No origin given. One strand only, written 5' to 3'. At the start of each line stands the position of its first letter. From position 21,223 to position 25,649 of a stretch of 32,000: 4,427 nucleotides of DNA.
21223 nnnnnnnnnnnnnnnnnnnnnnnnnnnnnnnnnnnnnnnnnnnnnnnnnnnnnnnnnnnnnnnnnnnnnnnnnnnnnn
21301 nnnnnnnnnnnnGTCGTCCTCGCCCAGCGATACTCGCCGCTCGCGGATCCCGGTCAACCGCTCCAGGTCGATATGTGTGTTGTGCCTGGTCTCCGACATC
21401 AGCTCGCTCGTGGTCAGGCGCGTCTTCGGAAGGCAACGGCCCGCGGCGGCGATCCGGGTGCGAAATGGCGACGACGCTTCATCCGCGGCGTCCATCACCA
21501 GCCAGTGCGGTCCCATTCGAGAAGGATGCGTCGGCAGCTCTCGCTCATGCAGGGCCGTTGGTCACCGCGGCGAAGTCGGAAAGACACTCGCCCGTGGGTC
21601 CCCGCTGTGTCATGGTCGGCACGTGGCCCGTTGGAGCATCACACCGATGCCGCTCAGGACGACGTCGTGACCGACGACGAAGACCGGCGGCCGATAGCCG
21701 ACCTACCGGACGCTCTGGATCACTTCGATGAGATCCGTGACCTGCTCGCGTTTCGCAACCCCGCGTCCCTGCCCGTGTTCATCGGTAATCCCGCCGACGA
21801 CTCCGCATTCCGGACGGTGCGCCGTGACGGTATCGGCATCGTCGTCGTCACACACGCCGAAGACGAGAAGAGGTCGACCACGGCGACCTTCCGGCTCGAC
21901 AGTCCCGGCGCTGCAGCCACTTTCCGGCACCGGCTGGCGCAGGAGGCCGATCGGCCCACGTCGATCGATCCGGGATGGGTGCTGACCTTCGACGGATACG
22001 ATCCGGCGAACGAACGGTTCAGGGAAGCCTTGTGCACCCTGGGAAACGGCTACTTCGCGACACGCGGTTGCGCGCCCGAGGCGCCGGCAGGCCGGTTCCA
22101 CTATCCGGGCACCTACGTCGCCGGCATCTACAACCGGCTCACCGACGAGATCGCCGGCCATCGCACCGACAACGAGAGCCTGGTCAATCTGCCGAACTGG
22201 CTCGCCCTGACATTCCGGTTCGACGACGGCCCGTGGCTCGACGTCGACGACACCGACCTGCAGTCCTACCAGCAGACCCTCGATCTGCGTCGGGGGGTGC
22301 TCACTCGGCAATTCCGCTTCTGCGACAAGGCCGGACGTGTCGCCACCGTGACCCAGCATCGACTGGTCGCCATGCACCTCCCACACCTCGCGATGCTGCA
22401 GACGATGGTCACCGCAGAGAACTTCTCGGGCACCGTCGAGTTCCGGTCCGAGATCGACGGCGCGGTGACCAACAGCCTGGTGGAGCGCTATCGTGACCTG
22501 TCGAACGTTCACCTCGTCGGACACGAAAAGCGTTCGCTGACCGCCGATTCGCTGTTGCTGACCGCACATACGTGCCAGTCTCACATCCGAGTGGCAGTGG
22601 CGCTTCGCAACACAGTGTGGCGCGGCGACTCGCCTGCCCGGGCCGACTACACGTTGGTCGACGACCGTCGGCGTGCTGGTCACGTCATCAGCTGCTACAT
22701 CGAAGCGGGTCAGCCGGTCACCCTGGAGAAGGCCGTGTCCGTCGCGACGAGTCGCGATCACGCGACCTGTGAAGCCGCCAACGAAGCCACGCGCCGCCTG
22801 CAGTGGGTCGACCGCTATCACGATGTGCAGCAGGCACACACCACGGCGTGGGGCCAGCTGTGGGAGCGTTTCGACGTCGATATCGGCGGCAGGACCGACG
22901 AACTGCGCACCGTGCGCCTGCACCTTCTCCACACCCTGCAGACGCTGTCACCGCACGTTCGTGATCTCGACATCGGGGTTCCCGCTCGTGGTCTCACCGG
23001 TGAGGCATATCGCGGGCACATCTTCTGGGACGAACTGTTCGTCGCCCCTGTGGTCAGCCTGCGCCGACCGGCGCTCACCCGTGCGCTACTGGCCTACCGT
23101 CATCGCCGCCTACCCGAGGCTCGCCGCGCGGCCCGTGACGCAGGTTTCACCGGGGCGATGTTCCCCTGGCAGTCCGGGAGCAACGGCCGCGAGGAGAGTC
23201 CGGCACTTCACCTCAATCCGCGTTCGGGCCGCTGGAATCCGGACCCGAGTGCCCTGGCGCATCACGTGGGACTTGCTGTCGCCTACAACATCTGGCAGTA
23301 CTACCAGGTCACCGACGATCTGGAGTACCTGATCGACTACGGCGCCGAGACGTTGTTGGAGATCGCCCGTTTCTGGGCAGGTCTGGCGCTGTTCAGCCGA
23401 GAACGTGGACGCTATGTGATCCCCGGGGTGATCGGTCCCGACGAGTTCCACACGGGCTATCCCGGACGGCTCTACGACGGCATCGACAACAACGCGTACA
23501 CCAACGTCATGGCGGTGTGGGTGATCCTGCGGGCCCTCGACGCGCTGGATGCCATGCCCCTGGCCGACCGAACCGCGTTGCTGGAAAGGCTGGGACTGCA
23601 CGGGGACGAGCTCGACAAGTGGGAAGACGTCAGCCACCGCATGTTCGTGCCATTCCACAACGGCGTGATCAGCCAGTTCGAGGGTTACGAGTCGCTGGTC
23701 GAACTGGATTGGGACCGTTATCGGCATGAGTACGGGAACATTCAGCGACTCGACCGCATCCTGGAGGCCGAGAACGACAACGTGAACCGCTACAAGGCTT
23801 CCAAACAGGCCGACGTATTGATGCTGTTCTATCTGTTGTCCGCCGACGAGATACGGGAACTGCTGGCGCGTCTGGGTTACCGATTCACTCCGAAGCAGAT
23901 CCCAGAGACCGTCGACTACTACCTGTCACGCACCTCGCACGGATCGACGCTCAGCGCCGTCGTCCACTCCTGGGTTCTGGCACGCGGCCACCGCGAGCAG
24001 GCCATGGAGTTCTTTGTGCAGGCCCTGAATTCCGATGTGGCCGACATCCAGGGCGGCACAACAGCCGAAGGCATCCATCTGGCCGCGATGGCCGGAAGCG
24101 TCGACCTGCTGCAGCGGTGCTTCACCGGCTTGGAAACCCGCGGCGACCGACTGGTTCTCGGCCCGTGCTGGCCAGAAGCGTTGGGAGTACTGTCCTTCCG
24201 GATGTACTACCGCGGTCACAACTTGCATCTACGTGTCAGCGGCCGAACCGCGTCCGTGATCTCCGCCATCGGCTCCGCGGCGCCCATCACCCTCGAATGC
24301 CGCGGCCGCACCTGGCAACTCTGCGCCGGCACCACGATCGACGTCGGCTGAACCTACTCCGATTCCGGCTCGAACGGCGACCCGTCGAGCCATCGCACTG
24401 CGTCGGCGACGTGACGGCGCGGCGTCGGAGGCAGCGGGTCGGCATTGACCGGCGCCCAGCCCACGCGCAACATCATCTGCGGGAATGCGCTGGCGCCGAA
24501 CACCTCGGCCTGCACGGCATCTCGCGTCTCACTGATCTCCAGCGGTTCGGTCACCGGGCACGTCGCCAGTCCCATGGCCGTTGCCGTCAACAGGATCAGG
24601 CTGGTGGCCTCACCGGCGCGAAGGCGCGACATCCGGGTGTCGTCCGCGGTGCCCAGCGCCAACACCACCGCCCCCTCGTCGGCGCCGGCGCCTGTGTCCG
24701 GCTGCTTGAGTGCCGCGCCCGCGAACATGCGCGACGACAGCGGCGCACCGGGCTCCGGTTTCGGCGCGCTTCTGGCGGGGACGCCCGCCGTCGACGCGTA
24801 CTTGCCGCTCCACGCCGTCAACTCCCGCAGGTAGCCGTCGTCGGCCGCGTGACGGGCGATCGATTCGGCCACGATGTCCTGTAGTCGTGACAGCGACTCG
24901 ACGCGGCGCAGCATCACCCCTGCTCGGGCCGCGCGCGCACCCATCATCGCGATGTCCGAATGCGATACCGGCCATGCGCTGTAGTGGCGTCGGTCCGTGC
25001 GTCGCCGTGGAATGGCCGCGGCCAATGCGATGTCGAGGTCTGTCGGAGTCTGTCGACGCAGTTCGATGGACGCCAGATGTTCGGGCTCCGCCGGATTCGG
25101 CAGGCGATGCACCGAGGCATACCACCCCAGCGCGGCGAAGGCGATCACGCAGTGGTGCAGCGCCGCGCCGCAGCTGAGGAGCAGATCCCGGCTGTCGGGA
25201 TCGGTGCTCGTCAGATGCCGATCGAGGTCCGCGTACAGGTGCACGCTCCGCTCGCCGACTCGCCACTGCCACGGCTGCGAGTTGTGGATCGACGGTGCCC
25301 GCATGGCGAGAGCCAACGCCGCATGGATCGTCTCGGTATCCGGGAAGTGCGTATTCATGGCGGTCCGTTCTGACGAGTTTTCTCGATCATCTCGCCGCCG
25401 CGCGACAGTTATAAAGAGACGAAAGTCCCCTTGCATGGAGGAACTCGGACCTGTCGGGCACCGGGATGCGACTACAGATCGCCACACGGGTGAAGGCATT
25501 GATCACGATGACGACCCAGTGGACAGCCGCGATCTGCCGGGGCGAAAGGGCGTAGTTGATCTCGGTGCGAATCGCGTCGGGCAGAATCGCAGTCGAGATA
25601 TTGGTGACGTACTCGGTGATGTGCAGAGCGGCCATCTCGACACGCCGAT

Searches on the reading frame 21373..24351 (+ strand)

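Call 48: search_protein_families(library=pfam, proteins=[window:21373-24351:+])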
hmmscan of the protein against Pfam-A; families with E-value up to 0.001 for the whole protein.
window:21373-24351:+ (992 aa): 3 families
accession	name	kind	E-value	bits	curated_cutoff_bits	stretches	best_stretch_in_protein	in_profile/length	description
PF03632.21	Glyco_hydro_65m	-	8.2e-135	450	27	1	515-910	1-370/371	Glycosyl hydrolase family 65 central catalytic domain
PF03636.21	Glyco_hydro_65N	-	5.1e-72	242.8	26.6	1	206-461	2-233/233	Glycosyl hydrolase family 65, N-terminal domain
PF03633.20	Glyco_hydro_65C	-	4e-13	49.4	22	1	920-983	1-62/62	Glycosyl hydrolase family 65, C-terminal domain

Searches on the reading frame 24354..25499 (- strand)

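Call 48: search_protein_families(library=pfam, proteins=[window:24354-25499:-])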
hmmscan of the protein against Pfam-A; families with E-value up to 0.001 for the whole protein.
window:24354-25499:- (381 aa): 2 families
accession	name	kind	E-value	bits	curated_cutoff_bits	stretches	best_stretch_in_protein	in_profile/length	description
PF00881.29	Nitroreductase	-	5e-12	46.8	23.5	1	197-348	44-167/167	Nitroreductase family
PF14512.11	TM1586_NiRdase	-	0.00074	19.6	27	0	55-97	157-192/215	Putative TM nitroreductase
